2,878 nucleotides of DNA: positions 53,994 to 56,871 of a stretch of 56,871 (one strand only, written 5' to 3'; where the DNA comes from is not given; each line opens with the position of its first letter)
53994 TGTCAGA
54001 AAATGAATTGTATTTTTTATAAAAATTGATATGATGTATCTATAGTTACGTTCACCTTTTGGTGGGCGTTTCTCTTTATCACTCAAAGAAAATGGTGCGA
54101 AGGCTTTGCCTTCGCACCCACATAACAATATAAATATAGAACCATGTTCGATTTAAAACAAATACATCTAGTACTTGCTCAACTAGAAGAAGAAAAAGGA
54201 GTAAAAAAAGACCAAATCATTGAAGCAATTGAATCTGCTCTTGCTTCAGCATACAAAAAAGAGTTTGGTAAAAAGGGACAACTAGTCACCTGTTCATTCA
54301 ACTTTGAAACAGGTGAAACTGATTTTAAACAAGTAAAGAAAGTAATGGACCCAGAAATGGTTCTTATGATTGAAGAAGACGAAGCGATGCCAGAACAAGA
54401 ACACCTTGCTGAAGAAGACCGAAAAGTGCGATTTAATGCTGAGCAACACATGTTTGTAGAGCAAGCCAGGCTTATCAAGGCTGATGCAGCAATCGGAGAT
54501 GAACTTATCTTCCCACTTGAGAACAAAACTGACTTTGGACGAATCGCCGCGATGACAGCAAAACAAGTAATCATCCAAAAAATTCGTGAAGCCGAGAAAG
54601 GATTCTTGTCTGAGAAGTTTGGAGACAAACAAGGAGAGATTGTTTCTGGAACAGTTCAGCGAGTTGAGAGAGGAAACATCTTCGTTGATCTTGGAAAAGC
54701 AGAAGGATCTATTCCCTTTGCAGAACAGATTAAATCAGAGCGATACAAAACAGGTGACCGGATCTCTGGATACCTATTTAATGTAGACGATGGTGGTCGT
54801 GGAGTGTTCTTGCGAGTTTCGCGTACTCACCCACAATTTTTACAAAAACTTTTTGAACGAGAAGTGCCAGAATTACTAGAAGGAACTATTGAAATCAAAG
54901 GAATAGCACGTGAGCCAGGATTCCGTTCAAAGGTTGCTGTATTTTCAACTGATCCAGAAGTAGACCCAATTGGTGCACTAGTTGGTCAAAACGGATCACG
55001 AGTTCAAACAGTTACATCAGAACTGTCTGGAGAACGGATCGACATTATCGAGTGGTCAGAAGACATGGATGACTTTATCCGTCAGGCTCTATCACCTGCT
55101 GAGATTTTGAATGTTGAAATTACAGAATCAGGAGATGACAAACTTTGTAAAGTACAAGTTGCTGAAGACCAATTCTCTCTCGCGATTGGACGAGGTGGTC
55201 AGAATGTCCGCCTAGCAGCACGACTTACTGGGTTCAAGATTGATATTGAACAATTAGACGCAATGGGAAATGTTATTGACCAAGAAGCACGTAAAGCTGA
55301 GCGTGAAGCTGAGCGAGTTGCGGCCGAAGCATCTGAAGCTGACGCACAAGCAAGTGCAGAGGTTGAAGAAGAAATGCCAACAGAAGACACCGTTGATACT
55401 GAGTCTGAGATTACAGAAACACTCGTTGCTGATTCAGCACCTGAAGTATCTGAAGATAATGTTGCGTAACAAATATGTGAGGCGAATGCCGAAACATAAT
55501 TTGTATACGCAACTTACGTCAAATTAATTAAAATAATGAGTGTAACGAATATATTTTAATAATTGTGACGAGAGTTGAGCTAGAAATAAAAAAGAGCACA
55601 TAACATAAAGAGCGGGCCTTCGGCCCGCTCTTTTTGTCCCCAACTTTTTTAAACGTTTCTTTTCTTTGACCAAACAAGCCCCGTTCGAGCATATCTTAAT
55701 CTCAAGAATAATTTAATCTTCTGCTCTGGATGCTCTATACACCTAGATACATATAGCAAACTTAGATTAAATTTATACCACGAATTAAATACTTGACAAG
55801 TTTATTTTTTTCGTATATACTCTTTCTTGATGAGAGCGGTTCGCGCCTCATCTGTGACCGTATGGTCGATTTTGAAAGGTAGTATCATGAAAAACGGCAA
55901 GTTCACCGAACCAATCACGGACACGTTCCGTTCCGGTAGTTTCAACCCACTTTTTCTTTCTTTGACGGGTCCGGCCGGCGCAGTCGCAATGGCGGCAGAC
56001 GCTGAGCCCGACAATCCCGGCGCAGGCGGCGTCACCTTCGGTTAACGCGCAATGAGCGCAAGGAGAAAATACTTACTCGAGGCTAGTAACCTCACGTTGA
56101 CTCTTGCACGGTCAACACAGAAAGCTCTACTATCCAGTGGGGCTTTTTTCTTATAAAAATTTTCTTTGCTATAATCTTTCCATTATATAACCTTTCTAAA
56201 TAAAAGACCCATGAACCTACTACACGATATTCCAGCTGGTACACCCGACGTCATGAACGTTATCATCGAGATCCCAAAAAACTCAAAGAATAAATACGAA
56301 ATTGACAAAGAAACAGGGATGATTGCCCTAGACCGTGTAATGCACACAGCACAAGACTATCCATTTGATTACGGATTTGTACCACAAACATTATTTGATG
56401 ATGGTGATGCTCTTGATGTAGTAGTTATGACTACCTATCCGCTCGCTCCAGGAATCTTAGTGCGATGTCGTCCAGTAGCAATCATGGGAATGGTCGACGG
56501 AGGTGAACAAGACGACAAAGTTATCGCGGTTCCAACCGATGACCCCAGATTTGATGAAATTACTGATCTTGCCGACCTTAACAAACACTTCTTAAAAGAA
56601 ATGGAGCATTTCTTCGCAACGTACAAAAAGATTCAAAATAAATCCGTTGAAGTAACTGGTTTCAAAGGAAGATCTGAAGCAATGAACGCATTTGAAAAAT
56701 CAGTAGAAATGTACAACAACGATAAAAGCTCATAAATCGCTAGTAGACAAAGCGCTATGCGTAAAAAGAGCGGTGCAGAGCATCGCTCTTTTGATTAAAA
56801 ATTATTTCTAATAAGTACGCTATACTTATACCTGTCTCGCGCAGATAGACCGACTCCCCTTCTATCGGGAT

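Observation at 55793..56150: Autonomous GC-rich ~320-nt unit with a consensus promoter between nusA and ppa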

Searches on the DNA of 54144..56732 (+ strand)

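Call 4: search_rna_families(source=window, start=55450, end=56300, threshold=evalue, max_evalue=10, show_alignments=4)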
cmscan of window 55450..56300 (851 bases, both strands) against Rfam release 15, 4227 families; matches with E-value up to 10: 18.
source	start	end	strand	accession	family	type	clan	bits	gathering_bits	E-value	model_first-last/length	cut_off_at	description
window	55591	55635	-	RF02420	Bp1_162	Gene; sRNA;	-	24.3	50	0.11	1-100/100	no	Burkholderia sRNA Bp1_Cand612_SIPHT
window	55581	55631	+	RF02844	RefA9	Gene; antisense;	-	23.7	49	0.39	1-64/64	no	Enterococcus sRNA A9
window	55507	55637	+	RF00506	Thr_leader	Cis-reg; leader;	-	21.2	55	0.22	1-118/118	no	Threonine operon leader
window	55451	55518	-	RF03746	mir-2318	Gene; miRNA;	-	20.8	90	0.16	1-79/79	no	mir-2318 microRNA precursor family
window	55598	55666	-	RF02029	sraA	Gene; sRNA;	-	20.8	56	1.6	1-95/95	no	sraA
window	55506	55583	-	RF03362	mir-9436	Gene; miRNA;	-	19.8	80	0.42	1-66/66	no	mir-9436 microRNA precursor family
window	55487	55630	-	RF01828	SprD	Gene; sRNA;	-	19.5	100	0.16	1-142/142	no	Small pathogenicity island RNA D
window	55598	55703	-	RF00558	L20_leader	Cis-reg; leader;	-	19.5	58.7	0.4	1-127/127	no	Ribosomal protein L20 leader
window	55605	55649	+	RF02420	Bp1_162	Gene; sRNA;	-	19.4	50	1.6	1-100/100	no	Burkholderia sRNA Bp1_Cand612_SIPHT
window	55564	55642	+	RF00558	L20_leader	Cis-reg; leader;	-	18.9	58.7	0.58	1-127/127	no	Ribosomal protein L20 leader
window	55600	55735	-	RF04182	GibS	Gene; sRNA;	-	18.8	115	5.7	1-142/142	no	GibS sRNA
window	55803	55873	-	RF00225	IRES_Tobamo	Cis-reg; IRES;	-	16.7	50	9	1-151/151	no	Tobamovirus internal ribosome entry site (IRES)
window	55505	55654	+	RF01240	snR85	Gene; snRNA; snoRNA; HACA-box;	CL00024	15.7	37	3.1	1-180/180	no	Small nucleolar RNA snR85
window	55597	55666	+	RF01808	MicX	Gene; sRNA;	-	15.5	75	0.97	1-194/194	no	MicX Vibrio cholerae sRNA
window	55491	55643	-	RF01808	MicX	Gene; sRNA;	-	15.2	75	1.1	1-194/194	no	MicX Vibrio cholerae sRNA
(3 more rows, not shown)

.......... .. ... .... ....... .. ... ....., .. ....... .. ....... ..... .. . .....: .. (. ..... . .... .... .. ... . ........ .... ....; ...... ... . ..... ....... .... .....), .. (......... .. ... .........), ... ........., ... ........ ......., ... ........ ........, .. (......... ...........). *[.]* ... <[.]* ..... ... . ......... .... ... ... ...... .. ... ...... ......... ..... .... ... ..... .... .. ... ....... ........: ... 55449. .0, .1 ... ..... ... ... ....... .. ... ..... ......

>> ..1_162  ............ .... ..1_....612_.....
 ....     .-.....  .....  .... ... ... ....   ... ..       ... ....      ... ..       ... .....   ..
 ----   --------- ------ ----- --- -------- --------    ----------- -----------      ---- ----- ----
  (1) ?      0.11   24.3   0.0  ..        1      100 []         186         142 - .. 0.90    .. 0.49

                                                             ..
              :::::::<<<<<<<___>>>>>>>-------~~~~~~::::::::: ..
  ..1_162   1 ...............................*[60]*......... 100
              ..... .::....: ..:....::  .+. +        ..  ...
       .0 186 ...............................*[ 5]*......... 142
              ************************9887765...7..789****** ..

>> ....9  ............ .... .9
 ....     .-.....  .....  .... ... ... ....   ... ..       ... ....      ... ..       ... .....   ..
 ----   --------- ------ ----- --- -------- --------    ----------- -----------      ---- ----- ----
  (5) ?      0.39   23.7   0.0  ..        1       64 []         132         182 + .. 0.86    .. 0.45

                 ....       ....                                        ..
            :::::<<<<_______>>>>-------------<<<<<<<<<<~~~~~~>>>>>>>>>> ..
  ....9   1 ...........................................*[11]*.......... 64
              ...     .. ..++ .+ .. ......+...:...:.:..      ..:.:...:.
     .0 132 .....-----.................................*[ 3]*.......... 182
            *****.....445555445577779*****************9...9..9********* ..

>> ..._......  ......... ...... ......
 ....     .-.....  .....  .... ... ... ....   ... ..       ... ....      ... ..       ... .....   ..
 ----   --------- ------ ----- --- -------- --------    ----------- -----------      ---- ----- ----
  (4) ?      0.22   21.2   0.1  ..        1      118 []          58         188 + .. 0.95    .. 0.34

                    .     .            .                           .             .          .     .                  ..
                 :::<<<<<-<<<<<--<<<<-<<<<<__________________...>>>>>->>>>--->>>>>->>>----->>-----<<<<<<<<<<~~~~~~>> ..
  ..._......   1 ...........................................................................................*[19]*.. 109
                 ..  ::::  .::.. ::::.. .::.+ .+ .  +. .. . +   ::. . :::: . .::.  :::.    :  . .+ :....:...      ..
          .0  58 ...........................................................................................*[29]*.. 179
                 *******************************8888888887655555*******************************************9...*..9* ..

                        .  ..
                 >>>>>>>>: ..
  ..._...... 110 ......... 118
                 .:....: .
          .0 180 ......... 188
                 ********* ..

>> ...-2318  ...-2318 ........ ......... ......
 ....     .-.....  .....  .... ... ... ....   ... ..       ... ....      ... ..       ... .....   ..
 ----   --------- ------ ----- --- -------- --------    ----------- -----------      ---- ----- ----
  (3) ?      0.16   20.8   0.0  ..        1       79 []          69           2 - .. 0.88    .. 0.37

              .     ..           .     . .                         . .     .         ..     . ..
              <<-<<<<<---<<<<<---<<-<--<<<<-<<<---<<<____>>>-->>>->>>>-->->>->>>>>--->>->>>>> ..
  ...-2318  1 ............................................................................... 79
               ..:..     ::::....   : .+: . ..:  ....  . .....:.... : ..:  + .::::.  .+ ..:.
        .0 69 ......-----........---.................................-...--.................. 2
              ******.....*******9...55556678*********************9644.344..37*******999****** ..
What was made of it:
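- On RNase P RNA / 6S RNA / SRP RNA (Rfam): A scan of 55450-56300 at E <= 10 found nothing for these families (call 4).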

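Call 19: search_rna_families(sources=[L001, L002, L003, L005, L007, L008, L009, L010, L011, L012, L013, L021], threshold=gathering)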
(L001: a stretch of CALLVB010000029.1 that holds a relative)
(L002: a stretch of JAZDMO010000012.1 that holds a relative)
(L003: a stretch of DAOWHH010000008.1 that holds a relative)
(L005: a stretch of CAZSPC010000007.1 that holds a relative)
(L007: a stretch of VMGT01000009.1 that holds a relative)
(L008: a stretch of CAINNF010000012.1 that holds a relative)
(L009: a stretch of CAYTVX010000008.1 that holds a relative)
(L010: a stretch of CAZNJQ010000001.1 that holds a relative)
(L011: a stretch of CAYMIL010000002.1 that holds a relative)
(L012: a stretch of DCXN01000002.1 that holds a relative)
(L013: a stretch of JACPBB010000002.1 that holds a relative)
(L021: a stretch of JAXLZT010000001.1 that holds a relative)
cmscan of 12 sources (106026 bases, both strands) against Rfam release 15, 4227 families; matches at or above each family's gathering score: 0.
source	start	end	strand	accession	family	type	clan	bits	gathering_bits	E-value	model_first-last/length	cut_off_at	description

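Call 20: search_dna_similar(query=window:55793-56160:+, collection=phages, mode=distant, max_evalue=1)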
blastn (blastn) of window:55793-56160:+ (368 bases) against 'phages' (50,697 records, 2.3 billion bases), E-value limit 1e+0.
Records with a match: 2; places in all: 2; records where one place covers at least 80% of the query: 0.
Best place of each record, by identity: 80-90% 2.
By first word of the organism name: Bacillus 2.
By host as written in the record: Bacillus thuringiensis kurstaki 2.
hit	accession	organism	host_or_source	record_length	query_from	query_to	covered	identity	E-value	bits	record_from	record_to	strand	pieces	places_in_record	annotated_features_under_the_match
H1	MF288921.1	Bacillus phage OTooleKemple52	Bacillus thuringiensis kurstaki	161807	325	356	9%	87.5%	4e-1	41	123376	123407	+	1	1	none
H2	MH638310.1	Bacillus phage Kamfam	Bacillus thuringiensis kurstaki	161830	325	356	9%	87.5%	4e-1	41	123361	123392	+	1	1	none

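Call 21: search_dna_similar(query=window:55793-56160:+, collection=plasmids, mode=distant, max_evalue=1)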
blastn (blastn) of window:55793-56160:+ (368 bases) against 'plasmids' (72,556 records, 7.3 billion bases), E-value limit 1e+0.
Records with a match: 1; places in all: 1; records where one place covers at least 80% of the query: 0.
Best place of each record, by identity: 80-90% 1.
By first word of the organism name: Neorhizobium 1.
By predicted mobility (MOB-suite, as given by PLSDB): non-mobilizable 1.
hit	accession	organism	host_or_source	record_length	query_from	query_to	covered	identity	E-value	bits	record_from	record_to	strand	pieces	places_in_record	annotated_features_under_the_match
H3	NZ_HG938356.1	Neorhizobium galegae bv. officinalis bv. officinalis str. ...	Galega officinalis root nodule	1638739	197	239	12%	81.4%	3e-1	43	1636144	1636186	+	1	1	record has no annotation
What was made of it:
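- Tried and rejected: DNA similarity searches. blastn 'distant' against phages and plasmids gave only chance hits (calls 20, 21).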

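Call 40: search_rna_families(sources=[L106, L107, L105], threshold=evalue, max_evalue=1, show_alignments=3)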
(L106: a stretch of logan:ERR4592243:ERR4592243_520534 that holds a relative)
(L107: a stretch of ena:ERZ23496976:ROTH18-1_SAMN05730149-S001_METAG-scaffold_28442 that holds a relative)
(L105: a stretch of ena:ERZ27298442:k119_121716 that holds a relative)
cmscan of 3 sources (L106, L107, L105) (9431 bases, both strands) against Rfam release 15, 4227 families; matches with E-value up to 1: 12.
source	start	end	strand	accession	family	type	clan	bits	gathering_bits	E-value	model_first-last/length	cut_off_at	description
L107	770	834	+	RF02432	SpF25_sRNA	Gene; sRNA;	-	35.6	48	0.0065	1-102/102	no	Streptococcus sRNA SpF25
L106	514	608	-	RF02420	Bp1_162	Gene; sRNA;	-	33.2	50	0.011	1-100/100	no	Burkholderia sRNA Bp1_Cand612_SIPHT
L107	796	870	-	RF02432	SpF25_sRNA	Gene; sRNA;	-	32.7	48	0.029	1-102/102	no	Streptococcus sRNA SpF25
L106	571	681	-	RF00558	L20_leader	Cis-reg; leader;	-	29.2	58.7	0.017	1-127/127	no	Ribosomal protein L20 leader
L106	578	698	+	RF02420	Bp1_162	Gene; sRNA;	-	27.2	50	0.27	1-100/100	no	Burkholderia sRNA Bp1_Cand612_SIPHT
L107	148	251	-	RF01772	rnk_pseudo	Cis-reg; leader;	-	27.1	55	0.3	1-108/108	no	Pseudomonas rnk leader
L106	580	664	-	RF02875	AS-pc01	Gene; antisense;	-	25.6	79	0.44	1-99/99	no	Antisense to pHK01_035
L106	2604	2646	-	RF04288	mir-9201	Gene; miRNA;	CL00147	24.8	95.5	0.15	1-81/81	no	mir-9201 microRNA precursor family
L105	673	726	-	RF03598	MIR6024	Gene; miRNA;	-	24.7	72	0.18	1-99/99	no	MIR6024 microRNA precursor family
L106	2589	2663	-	RF00908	MIR529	Gene; miRNA;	-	21.4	75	0.38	1-131/131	no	MIR529 microRNA precursor family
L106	2601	2710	+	RF01808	MicX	Gene; sRNA;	-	21.2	75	0.32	1-194/194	no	MicX Vibrio cholerae sRNA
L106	570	701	+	RF01808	MicX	Gene; sRNA;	-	20.3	75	0.57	1-194/194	no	MicX Vibrio cholerae sRNA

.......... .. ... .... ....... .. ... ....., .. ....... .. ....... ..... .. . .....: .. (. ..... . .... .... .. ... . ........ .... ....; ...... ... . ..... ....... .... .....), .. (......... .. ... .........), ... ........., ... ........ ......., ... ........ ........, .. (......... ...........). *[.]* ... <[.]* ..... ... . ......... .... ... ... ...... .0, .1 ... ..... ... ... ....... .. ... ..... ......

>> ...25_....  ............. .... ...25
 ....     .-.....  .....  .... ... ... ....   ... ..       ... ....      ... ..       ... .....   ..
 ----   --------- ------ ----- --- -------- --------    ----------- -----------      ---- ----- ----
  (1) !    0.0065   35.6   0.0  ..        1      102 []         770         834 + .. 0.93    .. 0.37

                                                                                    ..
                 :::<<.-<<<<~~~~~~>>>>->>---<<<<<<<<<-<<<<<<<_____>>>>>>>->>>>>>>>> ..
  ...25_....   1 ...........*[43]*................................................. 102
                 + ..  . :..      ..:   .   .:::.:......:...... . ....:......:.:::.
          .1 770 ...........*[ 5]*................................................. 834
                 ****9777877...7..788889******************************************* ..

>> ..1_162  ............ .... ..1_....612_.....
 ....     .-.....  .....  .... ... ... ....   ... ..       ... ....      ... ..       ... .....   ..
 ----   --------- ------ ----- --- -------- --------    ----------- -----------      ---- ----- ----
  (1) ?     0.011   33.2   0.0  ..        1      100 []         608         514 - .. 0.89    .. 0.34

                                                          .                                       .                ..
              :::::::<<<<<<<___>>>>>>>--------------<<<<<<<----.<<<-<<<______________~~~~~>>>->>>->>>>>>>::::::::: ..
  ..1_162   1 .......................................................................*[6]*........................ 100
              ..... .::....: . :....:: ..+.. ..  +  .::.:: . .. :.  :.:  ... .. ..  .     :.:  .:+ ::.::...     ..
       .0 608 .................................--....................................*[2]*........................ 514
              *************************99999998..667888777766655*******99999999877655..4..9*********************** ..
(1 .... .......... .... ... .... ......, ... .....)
